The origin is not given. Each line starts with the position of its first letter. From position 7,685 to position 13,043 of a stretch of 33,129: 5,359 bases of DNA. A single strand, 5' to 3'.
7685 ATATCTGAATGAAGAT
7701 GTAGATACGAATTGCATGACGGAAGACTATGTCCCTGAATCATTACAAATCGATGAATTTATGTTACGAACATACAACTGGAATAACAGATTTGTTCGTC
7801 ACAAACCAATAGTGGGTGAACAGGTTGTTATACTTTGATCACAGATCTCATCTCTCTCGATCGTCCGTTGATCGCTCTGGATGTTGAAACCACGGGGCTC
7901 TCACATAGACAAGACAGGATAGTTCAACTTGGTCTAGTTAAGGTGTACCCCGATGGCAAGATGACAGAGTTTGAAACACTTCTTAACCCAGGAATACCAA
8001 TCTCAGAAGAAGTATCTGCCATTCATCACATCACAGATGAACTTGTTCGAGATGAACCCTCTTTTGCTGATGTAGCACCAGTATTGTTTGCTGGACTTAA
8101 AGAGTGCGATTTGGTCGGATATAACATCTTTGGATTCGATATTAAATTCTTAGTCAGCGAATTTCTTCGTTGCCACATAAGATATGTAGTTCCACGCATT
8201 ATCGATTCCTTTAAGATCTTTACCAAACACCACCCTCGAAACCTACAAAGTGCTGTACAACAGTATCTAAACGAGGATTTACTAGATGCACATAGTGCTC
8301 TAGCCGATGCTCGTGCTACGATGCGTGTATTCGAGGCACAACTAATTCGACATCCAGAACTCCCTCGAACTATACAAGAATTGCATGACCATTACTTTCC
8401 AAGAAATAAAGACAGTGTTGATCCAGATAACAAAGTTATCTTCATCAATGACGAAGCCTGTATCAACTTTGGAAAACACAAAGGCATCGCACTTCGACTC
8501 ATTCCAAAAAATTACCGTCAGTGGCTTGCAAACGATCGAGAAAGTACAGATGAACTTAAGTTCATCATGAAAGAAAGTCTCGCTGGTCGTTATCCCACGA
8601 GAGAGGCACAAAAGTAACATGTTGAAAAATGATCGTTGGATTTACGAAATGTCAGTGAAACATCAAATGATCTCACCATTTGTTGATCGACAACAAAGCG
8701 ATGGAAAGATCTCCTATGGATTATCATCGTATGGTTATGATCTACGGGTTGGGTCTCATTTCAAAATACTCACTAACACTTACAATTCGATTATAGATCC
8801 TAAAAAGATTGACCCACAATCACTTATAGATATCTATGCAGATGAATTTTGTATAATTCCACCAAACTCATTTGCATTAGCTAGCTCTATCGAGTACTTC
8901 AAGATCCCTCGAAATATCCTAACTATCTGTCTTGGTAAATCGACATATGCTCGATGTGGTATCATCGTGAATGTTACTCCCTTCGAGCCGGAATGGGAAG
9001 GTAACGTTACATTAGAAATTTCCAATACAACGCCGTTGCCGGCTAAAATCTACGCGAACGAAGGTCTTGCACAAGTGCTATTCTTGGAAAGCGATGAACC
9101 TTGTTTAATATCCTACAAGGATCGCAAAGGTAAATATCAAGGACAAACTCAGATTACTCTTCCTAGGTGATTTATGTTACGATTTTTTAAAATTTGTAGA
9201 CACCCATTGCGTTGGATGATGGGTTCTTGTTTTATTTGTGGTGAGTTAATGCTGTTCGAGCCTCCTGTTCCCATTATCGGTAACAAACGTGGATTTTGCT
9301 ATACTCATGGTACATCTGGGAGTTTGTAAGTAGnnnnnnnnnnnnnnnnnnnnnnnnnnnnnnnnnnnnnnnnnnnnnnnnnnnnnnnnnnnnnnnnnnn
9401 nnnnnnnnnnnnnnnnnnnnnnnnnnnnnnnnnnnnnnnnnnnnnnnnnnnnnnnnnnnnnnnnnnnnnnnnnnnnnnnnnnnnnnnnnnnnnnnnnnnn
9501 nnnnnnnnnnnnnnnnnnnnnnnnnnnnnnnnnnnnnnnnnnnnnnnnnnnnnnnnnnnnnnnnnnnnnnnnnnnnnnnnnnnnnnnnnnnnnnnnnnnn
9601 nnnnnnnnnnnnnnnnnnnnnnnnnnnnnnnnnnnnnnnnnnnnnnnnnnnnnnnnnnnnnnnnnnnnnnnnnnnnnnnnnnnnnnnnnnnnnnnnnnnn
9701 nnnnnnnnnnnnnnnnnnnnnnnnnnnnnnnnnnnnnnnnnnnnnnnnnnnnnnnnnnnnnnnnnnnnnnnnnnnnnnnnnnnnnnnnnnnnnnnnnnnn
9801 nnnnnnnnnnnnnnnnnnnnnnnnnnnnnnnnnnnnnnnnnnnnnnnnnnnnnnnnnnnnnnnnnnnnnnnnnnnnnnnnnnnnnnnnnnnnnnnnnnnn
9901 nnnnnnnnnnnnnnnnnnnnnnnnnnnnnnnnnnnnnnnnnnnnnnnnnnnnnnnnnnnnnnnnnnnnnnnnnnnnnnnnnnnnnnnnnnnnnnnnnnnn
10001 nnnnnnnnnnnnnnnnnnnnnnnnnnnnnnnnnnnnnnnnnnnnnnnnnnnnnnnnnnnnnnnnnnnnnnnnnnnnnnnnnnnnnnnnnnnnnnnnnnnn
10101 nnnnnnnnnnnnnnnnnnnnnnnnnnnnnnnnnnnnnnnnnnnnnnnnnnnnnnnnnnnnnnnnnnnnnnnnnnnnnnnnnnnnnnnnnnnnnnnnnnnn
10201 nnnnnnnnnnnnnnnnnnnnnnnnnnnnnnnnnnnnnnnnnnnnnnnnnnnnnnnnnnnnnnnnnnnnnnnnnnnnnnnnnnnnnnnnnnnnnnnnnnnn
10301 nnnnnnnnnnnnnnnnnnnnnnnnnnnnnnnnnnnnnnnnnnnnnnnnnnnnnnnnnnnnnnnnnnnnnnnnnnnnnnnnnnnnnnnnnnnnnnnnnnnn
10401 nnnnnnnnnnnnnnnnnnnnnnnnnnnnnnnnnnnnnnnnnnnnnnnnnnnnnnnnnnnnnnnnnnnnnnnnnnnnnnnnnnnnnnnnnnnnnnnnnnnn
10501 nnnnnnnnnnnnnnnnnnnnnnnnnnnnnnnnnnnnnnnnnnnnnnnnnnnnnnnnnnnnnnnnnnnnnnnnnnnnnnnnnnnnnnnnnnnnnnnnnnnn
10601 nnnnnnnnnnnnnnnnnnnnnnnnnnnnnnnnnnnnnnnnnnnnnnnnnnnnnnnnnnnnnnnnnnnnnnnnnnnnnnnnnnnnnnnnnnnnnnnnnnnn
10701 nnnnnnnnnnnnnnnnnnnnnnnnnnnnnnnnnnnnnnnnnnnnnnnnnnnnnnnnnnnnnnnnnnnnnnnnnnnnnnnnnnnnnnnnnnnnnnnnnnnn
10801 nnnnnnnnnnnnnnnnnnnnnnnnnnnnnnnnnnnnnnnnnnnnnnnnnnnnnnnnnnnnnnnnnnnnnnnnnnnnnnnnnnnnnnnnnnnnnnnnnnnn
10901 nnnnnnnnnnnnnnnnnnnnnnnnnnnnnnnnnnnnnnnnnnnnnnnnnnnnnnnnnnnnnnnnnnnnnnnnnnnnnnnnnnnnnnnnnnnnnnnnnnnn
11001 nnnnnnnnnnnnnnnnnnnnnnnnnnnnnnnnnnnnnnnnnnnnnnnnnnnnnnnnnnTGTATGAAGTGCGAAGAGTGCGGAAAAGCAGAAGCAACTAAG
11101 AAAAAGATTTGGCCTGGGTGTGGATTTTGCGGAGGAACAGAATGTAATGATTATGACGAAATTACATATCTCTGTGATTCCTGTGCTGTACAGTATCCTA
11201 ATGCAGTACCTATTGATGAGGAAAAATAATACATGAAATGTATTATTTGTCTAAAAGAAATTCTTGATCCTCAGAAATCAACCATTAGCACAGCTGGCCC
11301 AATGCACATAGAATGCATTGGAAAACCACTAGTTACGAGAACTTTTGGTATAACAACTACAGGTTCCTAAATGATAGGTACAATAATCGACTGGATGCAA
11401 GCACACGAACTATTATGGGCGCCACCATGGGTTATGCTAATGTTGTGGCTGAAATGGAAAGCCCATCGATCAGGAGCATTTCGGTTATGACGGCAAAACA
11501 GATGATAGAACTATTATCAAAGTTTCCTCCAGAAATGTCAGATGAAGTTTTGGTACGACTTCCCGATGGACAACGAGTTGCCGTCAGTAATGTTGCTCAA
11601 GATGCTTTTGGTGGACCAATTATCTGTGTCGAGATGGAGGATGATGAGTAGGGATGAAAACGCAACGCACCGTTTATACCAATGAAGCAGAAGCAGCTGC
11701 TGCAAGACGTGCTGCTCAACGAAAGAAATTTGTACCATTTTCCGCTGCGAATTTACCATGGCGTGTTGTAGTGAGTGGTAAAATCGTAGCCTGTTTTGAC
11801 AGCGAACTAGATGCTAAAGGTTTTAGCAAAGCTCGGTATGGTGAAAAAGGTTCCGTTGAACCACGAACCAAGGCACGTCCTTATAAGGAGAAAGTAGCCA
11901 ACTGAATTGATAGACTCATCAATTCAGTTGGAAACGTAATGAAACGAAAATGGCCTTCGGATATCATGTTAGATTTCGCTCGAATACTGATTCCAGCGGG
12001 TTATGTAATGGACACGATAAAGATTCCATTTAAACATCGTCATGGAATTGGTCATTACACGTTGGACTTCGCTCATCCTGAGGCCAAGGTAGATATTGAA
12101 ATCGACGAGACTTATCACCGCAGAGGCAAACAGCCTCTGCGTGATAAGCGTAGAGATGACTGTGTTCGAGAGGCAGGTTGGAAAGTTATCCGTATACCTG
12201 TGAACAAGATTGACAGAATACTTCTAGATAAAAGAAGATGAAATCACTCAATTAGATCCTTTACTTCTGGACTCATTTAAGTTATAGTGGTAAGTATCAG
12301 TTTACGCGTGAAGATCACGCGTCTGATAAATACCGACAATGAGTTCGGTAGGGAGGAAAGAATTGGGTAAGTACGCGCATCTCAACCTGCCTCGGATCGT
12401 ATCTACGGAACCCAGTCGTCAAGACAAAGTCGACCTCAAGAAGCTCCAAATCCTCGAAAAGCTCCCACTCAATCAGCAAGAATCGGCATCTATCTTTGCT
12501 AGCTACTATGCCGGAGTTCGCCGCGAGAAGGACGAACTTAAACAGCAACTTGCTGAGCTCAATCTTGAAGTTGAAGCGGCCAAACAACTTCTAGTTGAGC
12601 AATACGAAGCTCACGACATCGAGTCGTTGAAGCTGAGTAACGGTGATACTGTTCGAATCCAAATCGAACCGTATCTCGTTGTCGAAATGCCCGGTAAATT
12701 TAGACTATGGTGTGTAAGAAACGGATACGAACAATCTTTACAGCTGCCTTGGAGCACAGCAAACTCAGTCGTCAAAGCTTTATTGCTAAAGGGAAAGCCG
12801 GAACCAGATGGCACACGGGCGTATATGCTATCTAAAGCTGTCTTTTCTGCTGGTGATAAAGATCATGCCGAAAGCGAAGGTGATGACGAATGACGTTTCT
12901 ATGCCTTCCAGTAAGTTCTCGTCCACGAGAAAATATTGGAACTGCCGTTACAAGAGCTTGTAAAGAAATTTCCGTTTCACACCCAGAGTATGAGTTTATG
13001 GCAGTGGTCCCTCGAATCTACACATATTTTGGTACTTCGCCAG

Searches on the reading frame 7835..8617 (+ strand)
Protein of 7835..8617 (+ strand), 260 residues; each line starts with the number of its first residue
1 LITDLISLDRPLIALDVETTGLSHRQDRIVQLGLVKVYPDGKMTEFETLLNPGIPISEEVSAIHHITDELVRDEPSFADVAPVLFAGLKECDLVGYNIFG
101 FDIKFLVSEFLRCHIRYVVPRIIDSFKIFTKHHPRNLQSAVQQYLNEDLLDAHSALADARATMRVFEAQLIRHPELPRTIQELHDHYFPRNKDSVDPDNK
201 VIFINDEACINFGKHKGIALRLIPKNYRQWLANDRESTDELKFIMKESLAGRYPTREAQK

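Call 25: search_protein_families(library=phrogs, proteins=[window:7835-8617:+], max_evalue=0.001)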
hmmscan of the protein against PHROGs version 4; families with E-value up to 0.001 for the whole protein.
window:7835-8617:+ (260 aa): 2 families
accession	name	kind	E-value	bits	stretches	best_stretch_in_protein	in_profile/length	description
phrog_192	-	DNA, RNA and nucleotide metabolism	1.4e-49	170.5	1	8-249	104-345/397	DNA polymerase exonuclease subunit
phrog_14632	-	DNA, RNA and nucleotide metabolism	6.3e-21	75.5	1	13-200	85-273/380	DNA polymerase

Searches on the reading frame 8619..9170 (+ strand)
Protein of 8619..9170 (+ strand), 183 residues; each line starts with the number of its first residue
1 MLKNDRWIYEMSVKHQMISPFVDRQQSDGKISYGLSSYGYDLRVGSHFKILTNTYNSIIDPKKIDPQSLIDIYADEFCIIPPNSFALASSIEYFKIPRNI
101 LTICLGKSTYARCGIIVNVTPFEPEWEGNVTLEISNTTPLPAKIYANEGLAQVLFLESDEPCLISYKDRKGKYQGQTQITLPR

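Call 3: search_protein_families(library=pfam, proteins=[window:8619-9170:+], max_evalue=0.1)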
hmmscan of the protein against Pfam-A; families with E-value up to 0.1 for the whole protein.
window:8619-9170:+ (183 aa): 2 families
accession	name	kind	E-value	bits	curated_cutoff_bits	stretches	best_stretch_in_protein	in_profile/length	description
PF22769.1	DCD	-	1.5e-33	116.5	27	1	8-156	7-151/153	dCTP deaminase-like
PF00692.24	dUTPase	-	2e-05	24.8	22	1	71-169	17-115/129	dUTPase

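Call 4: search_protein_families(library=phrogs, proteins=[window:8619-9170:+], max_evalue=0.01)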
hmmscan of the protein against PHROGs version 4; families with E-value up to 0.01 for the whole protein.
window:8619-9170:+ (183 aa): 1 family
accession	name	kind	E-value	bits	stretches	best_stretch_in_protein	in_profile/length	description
phrog_1663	-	DNA, RNA and nucleotide metabolism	6.5e-57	193.9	1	1-180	50-214/303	dCTP deaminase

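Call 86: search_protein_families(library=ncbifam, proteins=[window:8619-9170:+], max_evalue=0.01)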
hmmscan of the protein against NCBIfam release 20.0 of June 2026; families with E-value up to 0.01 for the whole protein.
window:8619-9170:+ (183 aa): 2 families
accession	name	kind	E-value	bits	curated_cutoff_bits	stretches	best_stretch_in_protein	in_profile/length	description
TIGR02274.1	dCTP_deam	equivalog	3.3e-49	167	92.8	1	2-183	2-179/180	dCTP deaminase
NF002598.0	PRK02253.1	equivalog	9.2e-05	22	130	1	39-176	34-164/167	deoxyuridine 5'-triphosphate nucleotidohydrolase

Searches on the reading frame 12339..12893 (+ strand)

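Call 25: search_protein_families(library=phrogs, proteins=[window:12339-12893:+], max_evalue=0.001)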
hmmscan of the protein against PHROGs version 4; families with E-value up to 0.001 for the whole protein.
window:12339-12893:+ (184 aa): 0 families

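Call 55: search_protein_families(library=pfam, proteins=[window:12339-12893:+], max_evalue=0.01)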
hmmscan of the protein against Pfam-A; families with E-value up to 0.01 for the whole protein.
window:12339-12893:+ (184 aa): 1 family
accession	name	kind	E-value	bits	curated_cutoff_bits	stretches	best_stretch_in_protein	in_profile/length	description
PF23984.1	DUF7307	-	0.0012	19.2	27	1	57-109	9-62/129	Pam3 gp33-like protein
